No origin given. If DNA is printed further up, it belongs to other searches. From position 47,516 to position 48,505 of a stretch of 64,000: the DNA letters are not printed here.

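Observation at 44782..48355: Five-gene minus-strand cluster of exported or membrane proteins with no assigned function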

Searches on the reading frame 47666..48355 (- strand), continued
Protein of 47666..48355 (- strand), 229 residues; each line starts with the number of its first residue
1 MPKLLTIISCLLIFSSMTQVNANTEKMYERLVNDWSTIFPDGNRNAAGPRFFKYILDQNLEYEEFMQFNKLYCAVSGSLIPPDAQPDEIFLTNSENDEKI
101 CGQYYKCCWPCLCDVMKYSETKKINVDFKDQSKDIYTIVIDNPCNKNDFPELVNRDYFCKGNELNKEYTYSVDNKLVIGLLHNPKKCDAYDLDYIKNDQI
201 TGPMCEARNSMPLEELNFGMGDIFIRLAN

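Call 80: search_protein_families(library=pfam, proteins=[L055:7386-7916:+, L055:9355-9825:-, L059:3701-4258:+, L059:6637-7263:+, L059:7365-7820:+, L091:2657-3631:+, L091:1264-2649:+, L002:6807-7691:+, L086:8773-9456:+], max_evalue=0.01)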
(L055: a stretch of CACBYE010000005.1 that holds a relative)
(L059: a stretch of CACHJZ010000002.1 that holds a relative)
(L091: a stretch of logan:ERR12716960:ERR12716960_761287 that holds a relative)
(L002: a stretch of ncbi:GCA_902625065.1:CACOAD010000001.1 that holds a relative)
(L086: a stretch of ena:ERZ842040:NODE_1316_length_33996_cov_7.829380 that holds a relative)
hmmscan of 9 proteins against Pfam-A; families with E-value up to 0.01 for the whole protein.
L055:7386-7916:+ (177 aa): 1 family
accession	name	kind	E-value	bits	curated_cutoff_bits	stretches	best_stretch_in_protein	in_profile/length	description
PF13778.12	DUF4174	-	6.5e-12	46.4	27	2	3-47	2-46/120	Domain of unknown function (DUF4174)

L055:9355-9825:- (157 aa): 2 families
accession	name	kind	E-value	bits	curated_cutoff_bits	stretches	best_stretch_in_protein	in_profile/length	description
PF02469.27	Fasciclin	-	1.1e-31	110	22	1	33-155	2-123/123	Fasciclin domain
PF13349.12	DUF4097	-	0.0012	18.7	22.9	1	88-148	90-150/247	Toastrack DUF4097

L059:3701-4258:+ (186 aa): 1 family
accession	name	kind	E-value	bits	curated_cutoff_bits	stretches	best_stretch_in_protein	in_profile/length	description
PF00300.27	His_Phos_1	-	1.1e-05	25.6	21.7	1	39-103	2-60/194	Histidine phosphatase superfamily (branch 1)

L059:6637-7263:+ (209 aa): 1 family
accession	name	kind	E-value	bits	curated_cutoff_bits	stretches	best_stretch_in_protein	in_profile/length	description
PF02586.19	SRAP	-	6.3e-51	173.4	27.1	1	1-195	1-214/214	SOS response associated peptidase (SRAP)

L059:7365-7820:+ (152 aa): 2 families
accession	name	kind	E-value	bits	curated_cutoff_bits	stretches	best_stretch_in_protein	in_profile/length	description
PF01641.26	SelR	-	2.9e-44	150.2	24.9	1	37-150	1-116/116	SelR domain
PF24046.1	At4g08330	-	0.0055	17.2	27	0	107-135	71-99/129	At4g08330 beta-tent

L091:2657-3631:+ (325 aa): 0 families

L091:1264-2649:+ (462 aa): 0 families

L002:6807-7691:+ (295 aa): 1 family
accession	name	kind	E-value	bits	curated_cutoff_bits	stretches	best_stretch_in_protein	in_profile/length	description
PF18822.6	CdvA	-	0.0013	19.2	30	1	115-172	14-71/123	CdvA-like coiled-coil domain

L086:8773-9456:+ (228 aa): 3 families
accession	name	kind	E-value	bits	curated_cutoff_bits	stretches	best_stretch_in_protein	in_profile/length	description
PF13762.11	MNE1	-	0.0017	19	22.7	1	114-185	59-125/143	Mitochondrial splicing apparatus component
PF14015.11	DUF4231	-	0.0032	18.3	24.7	1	89-162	4-69/103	Protein of unknown function (DUF4231)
PF20990.2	DUF2207_C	-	0.0076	16.4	33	1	51-152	90-181/247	Predicted membrane protein (DUF2207) C-terminal domain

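Call 82: fold_search(model_id=the predicted structure, library=viral)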
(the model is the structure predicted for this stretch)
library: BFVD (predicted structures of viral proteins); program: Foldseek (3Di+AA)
matches with E <= 10: 248; with E <= 0.001: 0
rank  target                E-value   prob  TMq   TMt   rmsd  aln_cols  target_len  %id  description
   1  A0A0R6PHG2            5.3e-01  0.06  0.14  0.14  15.1       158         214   15  (no name in the UniProt tables at hand)
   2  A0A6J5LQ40            8.9e-01  0.12  0.12  0.19  10.6        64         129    6  Uncharacterized protein [uncultured Caudovirales phage]
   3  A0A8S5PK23            1.1e+00  0.04  0.17  0.16  11.2       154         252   11  Uncharacterized protein [Siphoviridae sp. ctOSJ35]
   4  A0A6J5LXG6            1.3e+00  0.03  0.13  0.11  16.3        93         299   14  DNA repair protein Rad52/59/22 [uncultured Caudovirales phage]
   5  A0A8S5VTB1            1.3e+00  0.05  0.12  0.14  13.9       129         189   12  (no name in the UniProt tables at hand)
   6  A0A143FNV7            1.4e+00  0.02  0.11  0.16  16.2       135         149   10  (no name in the UniProt tables at hand)
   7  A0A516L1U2            1.4e+00  0.01  0.10  0.05  28.5       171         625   10  (no name in the UniProt tables at hand)
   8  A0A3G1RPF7            1.6e+00  0.06  0.14  0.16  22.4       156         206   10  VP2 [Ruddy turnstone calicivirus A]
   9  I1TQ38                1.6e+00  0.04  0.10  0.19   7.6        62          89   13  (no name in the UniProt tables at hand)
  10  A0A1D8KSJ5            1.7e+00  0.06  0.09  0.14  12.7        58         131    7  Sm-like domain-containing protein [Synechococcus phage S-WAM1]
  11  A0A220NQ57            1.7e+00  0.06  0.17  0.11  20.7       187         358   12  Serine-rich 40 kDa protein [Vanilla latent virus]
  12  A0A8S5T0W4            1.7e+00  0.02  0.12  0.11  15.3       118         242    7  AAA domain protein [Siphoviridae sp. ctiJm4]
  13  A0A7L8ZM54            1.8e+00  0.02  0.11  0.17  17.6       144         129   14  Uncharacterized protein [Erwinia phage pEa_SNUABM_47]
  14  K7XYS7                1.9e+00  0.06  0.15  0.21   7.9        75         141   11  (no name in the UniProt tables at hand)
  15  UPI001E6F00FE         1.9e+00  0.03  0.14  0.20  15.0       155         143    6  (no name look-up for this kind of identifier)
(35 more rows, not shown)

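Call 83: search_protein_families(library=padloc, proteins=[window:47669-48355:-], max_evalue=0.01)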
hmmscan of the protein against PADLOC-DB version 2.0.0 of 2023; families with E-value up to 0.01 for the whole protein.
window:47669-48355:- (229 aa): 0 families

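Call 84: find_related_loci(query=P0282, collection=viral_contigs, flank=6000)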
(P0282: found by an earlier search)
Query P0282 (245 aa) in viral_contigs; peptide patterns used: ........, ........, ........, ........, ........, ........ (x = any residue, [..] = any of these).
121 stretches matched a pattern; 19 encode a relative of the query (tblastn E <= 1e-3); 19 distinct loci.
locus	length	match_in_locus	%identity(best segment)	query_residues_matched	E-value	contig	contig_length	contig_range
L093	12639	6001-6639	60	26-242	8e-87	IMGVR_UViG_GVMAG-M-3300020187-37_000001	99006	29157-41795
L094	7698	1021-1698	57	12-242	9e-87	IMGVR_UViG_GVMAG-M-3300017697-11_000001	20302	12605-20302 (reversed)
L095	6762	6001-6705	53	7-245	4e-79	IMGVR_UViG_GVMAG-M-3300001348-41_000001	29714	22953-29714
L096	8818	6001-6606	56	36-242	2e-74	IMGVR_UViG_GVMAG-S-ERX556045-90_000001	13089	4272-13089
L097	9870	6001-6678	54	6-242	2e-73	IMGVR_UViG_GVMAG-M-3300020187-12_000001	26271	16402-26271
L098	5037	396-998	54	37-242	2e-69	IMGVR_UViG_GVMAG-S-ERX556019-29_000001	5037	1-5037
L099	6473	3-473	65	82-242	8e-67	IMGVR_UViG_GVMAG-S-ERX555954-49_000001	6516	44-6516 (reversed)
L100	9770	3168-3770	51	36-242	4e-66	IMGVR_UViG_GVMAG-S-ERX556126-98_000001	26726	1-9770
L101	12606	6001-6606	49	41-242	3e-58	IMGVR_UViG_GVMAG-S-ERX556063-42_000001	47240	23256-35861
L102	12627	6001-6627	47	22-242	3e-58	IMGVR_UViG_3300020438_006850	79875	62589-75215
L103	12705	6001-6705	42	4-242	1e-55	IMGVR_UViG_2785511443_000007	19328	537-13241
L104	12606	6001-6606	47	41-242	9e-56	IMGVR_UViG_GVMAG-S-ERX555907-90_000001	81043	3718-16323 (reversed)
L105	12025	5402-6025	42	27-245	1e-54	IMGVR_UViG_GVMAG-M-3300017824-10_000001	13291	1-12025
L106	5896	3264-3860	46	36-242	3e-54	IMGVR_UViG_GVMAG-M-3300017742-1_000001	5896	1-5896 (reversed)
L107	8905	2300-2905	44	41-242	1e-53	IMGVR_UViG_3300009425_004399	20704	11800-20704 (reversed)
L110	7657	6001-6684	40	7-245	2e-49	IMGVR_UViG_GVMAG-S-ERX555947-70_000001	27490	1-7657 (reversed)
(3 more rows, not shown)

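Call 86: search_protein_families(library=pfam, proteins=[L093:5911-7203:+, L096:5608-7158:+, L101:5872-7209:+, L105:5294-6532:+, L107:2174-3523:+, L110:5989-7176:+], max_evalue=0.01)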
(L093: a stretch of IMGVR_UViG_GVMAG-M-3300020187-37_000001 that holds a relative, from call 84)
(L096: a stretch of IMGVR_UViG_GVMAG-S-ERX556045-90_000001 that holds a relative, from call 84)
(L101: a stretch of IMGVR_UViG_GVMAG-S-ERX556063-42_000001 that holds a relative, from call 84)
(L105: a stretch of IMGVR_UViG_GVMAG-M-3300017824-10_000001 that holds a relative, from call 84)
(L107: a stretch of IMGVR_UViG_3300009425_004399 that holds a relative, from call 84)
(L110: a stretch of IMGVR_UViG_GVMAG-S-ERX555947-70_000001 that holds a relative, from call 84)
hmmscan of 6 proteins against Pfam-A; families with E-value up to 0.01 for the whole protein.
L093:5911-7203:+ (431 aa): 1 family
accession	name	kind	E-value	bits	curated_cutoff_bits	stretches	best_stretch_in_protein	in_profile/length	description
PF09996.14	DUF2237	-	0.0091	16.4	25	0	261-335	1-82/115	Uncharacterized protein conserved in bacteria (DUF2237)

L096:5608-7158:+ (517 aa): 1 family
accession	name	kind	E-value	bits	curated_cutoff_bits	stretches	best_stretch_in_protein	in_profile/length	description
PF09996.14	DUF2237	-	8.4e-05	22.9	25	1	353-445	1-98/115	Uncharacterized protein conserved in bacteria (DUF2237)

L101:5872-7209:+ (446 aa): 0 families

L105:5294-6532:+ (413 aa): 1 family
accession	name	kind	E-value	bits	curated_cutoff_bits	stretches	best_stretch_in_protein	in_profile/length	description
PF09996.14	DUF2237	-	0.0022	18.3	25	1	260-309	1-51/115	Uncharacterized protein conserved in bacteria (DUF2237)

L107:2174-3523:+ (450 aa): 1 family
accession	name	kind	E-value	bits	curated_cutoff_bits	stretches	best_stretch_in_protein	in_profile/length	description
PF09996.14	DUF2237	-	0.00016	22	25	1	281-359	2-86/115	Uncharacterized protein conserved in bacteria (DUF2237)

L110:5989-7176:+ (396 aa): 1 family
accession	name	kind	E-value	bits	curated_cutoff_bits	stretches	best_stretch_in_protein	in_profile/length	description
PF09996.14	DUF2237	-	0.00042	20.7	25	1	239-300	1-59/115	Uncharacterized protein conserved in bacteria (DUF2237)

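Call 89: fold_search(model_id=the predicted structure, library=pdb)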
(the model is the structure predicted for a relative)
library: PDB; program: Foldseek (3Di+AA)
matches with E <= 10: 1405; with E <= 0.001: 494
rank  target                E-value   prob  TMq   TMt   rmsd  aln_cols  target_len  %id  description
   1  9etn_A                2.1e-50  1.00  0.52  0.81   5.3       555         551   38  Crystal structure of murine CRTAC1 (released 2024-07-31)
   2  8hq2_D                5.2e-10  1.00  0.32  0.52   5.3       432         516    9  Crystal structure of human ADAM22 in complex with human LGI1 mutant (released 2023-12-13)
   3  9kzc_B                8.4e-10  1.00  0.31  0.74   4.4       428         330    9  Cryo-EM structure of the LGI1 LRR-LGI1 EPTP-ADAM22 ECD complex (released 2025-06-25)
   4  5y2z_H                1.9e-09  1.00  0.32  0.76   4.3       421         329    9  Crystal structure of human LGI1 EPTP-ADAM22 complex (released 2018-05-02)
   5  5y2z_B                2.4e-09  1.00  0.31  0.76   4.0       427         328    9  Crystal structure of human LGI1 EPTP-ADAM22 complex (released 2018-05-02)
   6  6f9n_A                2.7e-09  1.00  0.22  0.17  24.2       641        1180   11  CRYSTAL STRUCTURE OF THE HUMAN CPSF160-WDR33 COMPLEX (released 2018-01-03)
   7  6q0v_A                4.0e-09  1.00  0.23  0.25  26.6       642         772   11  Structure of DDB1-DDA1-DCAF15 complex bound to tasisulam and RBM39 (released 2019-11-13)
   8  9sai_A                4.4e-09  1.00  0.22  0.23  27.5       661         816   10  Ternary PROTAC-mediated complex consisting of Cereblon, DDB1 and BRD4-BD1, non-covalently linked by JQ1-AcN (released 2025-10-29)
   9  8ajm_A                5.2e-09  1.00  0.23  0.18  26.4       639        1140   10  Structure of human DDB1-DCAF12 in complex with the C-terminus of CCT5 (released 2022-11-09)
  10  8buq_A                5.7e-09  1.00  0.22  0.23  26.3       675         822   10  Structure of DDB1 bound to DS43-engaged CDK12-cyclin K (released 2023-09-13)
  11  5y31_B                6.4e-09  1.00  0.31  0.49   4.6       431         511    8  Crystal structure of human LGI1-ADAM22 complex (released 2018-05-02)
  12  9nfq_A                6.7e-09  1.00  0.18  0.19  25.1       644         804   11  Crystal structure of CRBN-DDB1 and MRT-3486 in complex with NEK7 (released 2025-07-09)
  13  6dsz_B                1.1e-08  1.00  0.23  0.19  26.0       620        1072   10  Crystal structure of DDB1 in complex with DET1- and DDB1-associated protein 1 (DDA1) (released 2018-12-12)
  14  8tzx_B                1.1e-08  1.00  0.23  0.24  26.6       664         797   11  Ternary complex structure of Cereblon-DDB1 bound to WIZ(ZF7) and the molecular glue dWIZ-1 (released 2024-07-10)
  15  8t9a_A                1.1e-08  1.00  0.23  0.19  26.3       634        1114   10  CryoEM structure of human DDB1-DCAF12 in complex with MAGEA3 (released 2024-04-10)
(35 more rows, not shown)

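Call 97: search_protein_families(library=ncbifam, alignment_id=A2, max_evalue=0.1)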
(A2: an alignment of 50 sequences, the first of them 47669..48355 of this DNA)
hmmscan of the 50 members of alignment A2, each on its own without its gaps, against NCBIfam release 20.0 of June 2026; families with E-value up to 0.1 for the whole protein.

A. member 1, window:47669-48355:- (229 aa): 0 families

B. families by the number of members that match (of 50 scanned): 15 families
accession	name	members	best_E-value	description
NF035937.1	EboA_family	2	0.08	EboA family metabolite traffic protein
NF001133.1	PRK00142.1-1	1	1.5e-07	oxygen-dependent tRNA uridine(34) hydroxylase TrhO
NF007627.0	PRK10287.1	1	2.1e-07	thiosulfate sulfurtransferase PspE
TIGR02981.1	phageshock_pspE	1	5.1e-07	thiosulfate sulfurtransferase PspE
NF006444.0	PRK08762.1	1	5.2e-07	molybdopterin-synthase adenylyltransferase MoeB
NF045521.1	rhoda_near_glyco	1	2.1e-06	rhodanese homology domain-containing protein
NF008750.0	PRK11784.1-2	1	2.1e-05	tRNA 2-selenouridine(34) synthase MnmH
NF005902.0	PRK07878.1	1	3.7e-05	adenylyltransferase/sulfurtransferase MoeZ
TIGR03167.1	tRNA_sel_U_synt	1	0.00035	tRNA 2-selenouridine(34) synthase MnmH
NF041203.1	rhodanese_LYCAU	1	0.003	rhodanese-related (seleno)protein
NF005646.0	PRK07411.1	1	0.0032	molybdopterin-synthase adenylyltransferase MoeB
NF001924.0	PRK00702.1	1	0.0036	ribose-5-phosphate isomerase RpiA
NF045694.1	seleno_TsoB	1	0.012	rhodanese/DsbD fusion-like selenoprotein TsoB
NF010545.0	PRK13935.1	1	0.067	stationary phase survival protein SurE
NF047808.1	LIC11299_lipo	1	0.073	LIC11299 family lipoprotein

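Call 99: find_encoding_contigs(protein=window:47666-48355:-, flank=6000, max_places=3)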
Protein window:47666-48355:- (229 aa): no gene with exactly this product is on record in the collection.
